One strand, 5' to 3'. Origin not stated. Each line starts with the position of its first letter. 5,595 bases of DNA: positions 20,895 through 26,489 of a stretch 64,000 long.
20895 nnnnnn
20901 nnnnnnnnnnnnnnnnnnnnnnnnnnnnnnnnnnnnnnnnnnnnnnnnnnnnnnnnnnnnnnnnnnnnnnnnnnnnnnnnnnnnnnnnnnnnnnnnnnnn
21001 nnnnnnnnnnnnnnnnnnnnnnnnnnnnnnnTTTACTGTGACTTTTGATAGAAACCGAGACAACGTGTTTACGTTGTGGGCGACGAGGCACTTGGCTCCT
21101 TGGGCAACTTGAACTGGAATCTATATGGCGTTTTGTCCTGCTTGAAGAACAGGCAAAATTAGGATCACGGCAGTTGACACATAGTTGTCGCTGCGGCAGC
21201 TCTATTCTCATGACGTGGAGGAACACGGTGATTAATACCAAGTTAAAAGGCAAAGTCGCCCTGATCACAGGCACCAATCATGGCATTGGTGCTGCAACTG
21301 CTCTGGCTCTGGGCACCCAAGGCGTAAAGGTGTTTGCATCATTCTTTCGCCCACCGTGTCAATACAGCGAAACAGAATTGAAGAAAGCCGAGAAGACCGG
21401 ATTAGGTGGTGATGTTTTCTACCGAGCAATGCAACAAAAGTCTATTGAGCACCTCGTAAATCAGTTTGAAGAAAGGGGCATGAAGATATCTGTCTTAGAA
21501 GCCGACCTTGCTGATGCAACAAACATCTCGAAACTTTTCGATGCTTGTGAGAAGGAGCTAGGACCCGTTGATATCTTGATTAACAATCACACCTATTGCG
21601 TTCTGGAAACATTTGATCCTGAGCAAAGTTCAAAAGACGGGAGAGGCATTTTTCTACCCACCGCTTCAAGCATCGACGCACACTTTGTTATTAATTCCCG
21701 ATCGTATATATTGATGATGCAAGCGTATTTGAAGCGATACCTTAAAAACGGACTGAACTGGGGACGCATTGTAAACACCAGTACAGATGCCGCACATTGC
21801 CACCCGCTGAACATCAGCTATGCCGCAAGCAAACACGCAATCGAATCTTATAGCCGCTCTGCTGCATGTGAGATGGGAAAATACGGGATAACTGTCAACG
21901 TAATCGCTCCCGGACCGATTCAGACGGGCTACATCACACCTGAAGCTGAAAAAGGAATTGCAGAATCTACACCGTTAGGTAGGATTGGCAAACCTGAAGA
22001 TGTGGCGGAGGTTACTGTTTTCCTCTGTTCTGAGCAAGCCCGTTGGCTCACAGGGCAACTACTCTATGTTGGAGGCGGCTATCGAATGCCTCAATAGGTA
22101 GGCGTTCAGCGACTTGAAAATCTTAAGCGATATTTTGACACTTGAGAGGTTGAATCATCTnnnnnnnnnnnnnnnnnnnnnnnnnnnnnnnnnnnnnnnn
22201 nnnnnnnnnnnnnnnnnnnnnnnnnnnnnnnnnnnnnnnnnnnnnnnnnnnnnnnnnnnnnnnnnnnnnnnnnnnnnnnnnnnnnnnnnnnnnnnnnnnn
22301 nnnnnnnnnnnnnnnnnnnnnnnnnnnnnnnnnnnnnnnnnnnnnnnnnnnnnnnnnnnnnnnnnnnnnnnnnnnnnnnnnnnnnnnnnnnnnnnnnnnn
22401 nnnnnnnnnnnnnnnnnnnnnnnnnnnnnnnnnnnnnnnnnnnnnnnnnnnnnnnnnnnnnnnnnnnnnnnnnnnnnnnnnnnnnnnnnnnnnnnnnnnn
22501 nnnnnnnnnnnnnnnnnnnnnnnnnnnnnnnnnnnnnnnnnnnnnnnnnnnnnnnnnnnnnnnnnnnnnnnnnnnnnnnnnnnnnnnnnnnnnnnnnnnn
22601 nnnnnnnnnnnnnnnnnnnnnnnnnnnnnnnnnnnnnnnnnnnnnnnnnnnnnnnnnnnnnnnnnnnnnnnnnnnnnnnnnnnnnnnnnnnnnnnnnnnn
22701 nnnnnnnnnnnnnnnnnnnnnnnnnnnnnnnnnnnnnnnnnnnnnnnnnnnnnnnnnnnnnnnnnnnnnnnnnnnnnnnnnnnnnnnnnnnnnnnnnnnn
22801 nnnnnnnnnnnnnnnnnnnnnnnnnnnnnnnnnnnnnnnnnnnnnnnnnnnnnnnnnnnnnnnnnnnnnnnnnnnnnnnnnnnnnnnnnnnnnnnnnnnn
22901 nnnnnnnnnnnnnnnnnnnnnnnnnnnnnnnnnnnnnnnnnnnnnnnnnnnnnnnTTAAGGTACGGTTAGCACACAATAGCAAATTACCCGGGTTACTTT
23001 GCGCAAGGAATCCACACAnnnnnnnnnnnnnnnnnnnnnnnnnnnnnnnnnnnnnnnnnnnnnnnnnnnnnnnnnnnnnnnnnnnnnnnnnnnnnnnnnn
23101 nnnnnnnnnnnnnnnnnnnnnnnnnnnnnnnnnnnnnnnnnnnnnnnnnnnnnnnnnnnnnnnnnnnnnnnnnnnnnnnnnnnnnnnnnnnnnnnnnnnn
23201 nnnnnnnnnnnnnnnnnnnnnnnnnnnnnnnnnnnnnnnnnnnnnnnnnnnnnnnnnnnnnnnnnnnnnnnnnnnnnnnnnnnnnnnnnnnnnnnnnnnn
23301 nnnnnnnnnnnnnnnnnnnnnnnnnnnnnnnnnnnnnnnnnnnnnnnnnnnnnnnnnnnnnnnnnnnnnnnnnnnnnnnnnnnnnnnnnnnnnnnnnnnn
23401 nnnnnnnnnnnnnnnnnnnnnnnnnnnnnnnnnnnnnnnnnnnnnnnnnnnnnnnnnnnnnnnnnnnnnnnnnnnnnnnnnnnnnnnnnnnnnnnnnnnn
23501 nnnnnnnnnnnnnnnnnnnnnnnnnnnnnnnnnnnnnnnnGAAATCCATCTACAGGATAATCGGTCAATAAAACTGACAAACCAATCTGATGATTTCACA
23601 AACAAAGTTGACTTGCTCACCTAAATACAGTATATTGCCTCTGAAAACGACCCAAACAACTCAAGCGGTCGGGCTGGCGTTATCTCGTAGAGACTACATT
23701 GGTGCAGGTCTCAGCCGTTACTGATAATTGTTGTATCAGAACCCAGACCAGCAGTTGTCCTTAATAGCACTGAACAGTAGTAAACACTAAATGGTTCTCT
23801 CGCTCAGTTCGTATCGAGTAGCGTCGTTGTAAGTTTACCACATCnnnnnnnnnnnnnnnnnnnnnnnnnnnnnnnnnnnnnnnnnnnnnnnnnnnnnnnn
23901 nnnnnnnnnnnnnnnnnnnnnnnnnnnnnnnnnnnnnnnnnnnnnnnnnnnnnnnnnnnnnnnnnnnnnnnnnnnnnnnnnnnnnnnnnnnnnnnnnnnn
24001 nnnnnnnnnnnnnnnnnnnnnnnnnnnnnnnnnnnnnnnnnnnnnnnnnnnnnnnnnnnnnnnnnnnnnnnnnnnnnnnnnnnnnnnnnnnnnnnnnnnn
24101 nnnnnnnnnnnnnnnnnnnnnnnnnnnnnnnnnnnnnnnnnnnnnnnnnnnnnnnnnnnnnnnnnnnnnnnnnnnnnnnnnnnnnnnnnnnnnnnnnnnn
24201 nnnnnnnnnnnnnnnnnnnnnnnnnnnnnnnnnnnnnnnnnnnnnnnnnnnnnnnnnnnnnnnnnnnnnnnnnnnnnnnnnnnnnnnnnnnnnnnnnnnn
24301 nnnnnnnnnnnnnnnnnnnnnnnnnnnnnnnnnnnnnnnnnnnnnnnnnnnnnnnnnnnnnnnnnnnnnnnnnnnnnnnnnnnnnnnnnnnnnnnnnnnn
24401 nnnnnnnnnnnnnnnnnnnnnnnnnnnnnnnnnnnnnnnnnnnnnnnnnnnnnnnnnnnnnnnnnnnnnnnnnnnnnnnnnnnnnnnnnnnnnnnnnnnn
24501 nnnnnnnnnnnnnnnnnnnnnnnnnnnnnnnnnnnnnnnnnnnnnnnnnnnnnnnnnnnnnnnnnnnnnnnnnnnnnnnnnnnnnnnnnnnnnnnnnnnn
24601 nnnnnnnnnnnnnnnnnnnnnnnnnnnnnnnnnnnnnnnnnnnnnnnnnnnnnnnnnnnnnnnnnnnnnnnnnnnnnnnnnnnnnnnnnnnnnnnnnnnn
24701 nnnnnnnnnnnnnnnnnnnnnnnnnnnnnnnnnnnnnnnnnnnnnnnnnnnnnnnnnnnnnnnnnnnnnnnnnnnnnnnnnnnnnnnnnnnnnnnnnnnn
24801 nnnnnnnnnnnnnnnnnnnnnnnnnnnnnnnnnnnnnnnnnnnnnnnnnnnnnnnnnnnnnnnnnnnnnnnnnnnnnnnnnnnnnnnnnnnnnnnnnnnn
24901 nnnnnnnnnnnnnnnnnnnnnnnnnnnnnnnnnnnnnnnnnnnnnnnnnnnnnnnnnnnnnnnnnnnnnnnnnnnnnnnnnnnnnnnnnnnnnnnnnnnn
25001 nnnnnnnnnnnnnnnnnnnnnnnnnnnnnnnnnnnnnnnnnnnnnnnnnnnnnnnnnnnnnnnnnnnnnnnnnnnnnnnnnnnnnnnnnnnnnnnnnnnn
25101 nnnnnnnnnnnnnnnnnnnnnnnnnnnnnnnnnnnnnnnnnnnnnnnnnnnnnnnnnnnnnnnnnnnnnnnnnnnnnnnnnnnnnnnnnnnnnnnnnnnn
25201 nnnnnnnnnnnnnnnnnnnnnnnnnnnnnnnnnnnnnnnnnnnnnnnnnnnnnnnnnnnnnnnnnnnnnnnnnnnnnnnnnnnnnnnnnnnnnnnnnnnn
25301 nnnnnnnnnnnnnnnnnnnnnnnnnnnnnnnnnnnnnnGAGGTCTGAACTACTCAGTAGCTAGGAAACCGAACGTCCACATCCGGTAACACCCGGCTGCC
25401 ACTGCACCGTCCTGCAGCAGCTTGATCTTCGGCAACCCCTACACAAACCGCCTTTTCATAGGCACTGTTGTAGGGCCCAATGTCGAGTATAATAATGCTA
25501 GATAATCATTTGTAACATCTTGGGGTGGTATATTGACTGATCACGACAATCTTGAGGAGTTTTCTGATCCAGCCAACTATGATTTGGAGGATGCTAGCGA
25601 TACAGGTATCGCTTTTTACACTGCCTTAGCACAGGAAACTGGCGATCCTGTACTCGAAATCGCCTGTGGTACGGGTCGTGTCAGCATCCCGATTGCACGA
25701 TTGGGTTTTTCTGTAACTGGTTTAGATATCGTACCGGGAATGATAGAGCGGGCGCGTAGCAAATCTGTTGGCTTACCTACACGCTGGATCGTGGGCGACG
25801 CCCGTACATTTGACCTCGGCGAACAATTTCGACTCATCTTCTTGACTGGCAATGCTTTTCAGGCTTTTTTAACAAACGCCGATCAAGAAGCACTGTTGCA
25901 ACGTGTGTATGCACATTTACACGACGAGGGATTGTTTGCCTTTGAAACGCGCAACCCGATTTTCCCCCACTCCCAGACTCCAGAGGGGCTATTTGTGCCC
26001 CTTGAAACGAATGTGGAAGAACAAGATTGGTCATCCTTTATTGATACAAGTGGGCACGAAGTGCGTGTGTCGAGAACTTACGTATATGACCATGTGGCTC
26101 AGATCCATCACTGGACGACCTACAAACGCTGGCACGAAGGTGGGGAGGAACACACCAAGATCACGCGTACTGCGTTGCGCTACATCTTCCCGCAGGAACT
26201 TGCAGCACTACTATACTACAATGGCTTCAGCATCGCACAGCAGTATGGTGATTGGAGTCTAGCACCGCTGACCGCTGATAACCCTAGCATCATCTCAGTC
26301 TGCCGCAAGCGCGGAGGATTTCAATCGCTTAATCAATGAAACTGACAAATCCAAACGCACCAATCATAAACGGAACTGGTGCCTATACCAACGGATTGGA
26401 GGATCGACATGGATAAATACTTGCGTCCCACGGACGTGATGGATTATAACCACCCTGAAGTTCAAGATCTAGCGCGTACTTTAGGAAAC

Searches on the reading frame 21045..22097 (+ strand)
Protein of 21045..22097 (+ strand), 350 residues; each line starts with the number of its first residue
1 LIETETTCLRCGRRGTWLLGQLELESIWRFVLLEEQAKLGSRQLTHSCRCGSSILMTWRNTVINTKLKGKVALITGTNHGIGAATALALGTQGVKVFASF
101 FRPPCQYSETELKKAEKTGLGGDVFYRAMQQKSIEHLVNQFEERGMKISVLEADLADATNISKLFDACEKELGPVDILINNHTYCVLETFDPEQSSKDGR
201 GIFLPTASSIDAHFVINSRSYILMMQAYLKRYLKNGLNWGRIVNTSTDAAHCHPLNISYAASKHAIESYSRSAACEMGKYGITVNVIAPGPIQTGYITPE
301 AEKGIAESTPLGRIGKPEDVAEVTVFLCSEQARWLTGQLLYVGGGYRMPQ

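Call 8: search_protein_families(library=ncbifam, proteins=[window:21045-22097:+], max_evalue=0.01)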
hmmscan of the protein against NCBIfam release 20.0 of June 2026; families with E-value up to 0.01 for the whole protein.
window:21045-22097:+ (350 aa): 223 families (the best 25 are shown)
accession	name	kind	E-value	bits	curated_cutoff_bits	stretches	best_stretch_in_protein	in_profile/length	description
NF009389.0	PRK12748.1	subfamily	2.9e-49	167.7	286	1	66-347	2-255/256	SDR family oxidoreductase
NF009499.0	PRK12859.1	subfamily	1.4e-46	158.9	366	1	65-346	3-256/258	SDR family oxidoreductase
NF005559.1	PRK07231.1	subfamily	1.7e-39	135.8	215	2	121-346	28-247/249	glucose 1-dehydrogenase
TIGR01830.1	3oxo_ACP_reduc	equivalog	1.9e-38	132.5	297.75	2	124-345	25-237/239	3-oxoacyl-[acyl-carrier-protein] reductase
NF004818.0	PRK06172.1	equivalog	3e-38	131.6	336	2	127-346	37-250/253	SDR family oxidoreductase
NF009464.0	PRK12824.1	subfamily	3.2e-38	131.8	269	2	131-348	37-244/245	3-oxoacyl-ACP reductase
NF009468.0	PRK12826.1-4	equivalog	5.6e-38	131.1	318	2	121-349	31-250/256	SDR family oxidoreductase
NF004197.0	PRK05653.1-1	equivalog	6.6e-37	127.5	332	3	223-348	121-248/249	3-oxoacyl-ACP reductase FabG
NF009466.0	PRK12826.1-2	subfamily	3.6e-36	124.9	222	1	130-349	37-247/248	3-oxoacyl-ACP reductase FabG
NF006070.0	PRK08213.1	subfamily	4.8e-36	124.6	279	2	121-346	36-256/259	gluconate 5-dehydrogenase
NF009384.0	PRK12743.1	equivalog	1.8e-34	119.1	264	2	130-347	40-248/258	SDR family oxidoreductase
NF004198.0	PRK05653.1-3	equivalog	2.9e-34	118.6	296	1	124-348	34-248/248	3-oxoacyl-ACP reductase FabG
NF005472.0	PRK07067.1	equivalog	4.7e-34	118.1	338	2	142-348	48-256/257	L-iditol 2-dehydrogenase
NF004773.0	PRK06113.1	equivalog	3.7e-33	115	367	1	121-345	35-249/255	7-alpha-hydroxysteroid dehydrogenase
NF004202.0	PRK05653.2-2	equivalog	5.6e-33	114.6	333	1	121-349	31-250/259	3-oxoacyl-ACP reductase FabG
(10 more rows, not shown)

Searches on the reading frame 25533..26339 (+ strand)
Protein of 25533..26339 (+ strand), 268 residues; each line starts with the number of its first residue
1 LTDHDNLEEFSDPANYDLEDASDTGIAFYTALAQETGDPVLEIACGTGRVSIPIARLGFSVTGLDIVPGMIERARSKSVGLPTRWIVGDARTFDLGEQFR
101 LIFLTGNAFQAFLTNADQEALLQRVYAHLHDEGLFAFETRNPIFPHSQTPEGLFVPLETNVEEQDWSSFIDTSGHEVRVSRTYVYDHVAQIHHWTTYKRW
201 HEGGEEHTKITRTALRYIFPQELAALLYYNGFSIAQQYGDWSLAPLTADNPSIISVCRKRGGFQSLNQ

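Call 4: search_protein_families(library=pfam, proteins=[window:25533-26339:+], max_evalue=0.1)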
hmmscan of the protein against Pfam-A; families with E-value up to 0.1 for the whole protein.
window:25533-26339:+ (268 aa): 9 families
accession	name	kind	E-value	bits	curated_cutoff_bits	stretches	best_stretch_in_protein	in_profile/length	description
PF13649.12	Methyltransf_25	-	2.2e-17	64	27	1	40-133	1-97/97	Methyltransferase domain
PF08241.18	Methyltransf_11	-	1.7e-11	45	21.2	1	41-137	1-95/95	Methyltransferase domain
PF08242.18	Methyltransf_12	-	1.4e-10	42.2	30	1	41-135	1-98/98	Methyltransferase domain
PF13489.12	Methyltransf_23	-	1.1e-09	38.6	27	1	32-144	16-123/164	Methyltransferase domain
PF13847.12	Methyltransf_31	-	4.8e-08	33.2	27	1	36-141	3-113/145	Methyltransferase domain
PF05401.17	NodS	-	0.00017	21.9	24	1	34-107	41-115/201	Nodulation protein S (NodS)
PF02353.26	CMAS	-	0.052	13.3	27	1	29-141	55-168/273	Mycolic acid cyclopropane synthetase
PF00398.26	RrnaAD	-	0.09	12.3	24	0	36-99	30-94/263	Ribosomal RNA adenine dimethylase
PF01209.24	Ubie_methyltran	-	0.093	12.5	20.1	0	33-78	44-92/233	ubiE/COQ5 methyltransferase family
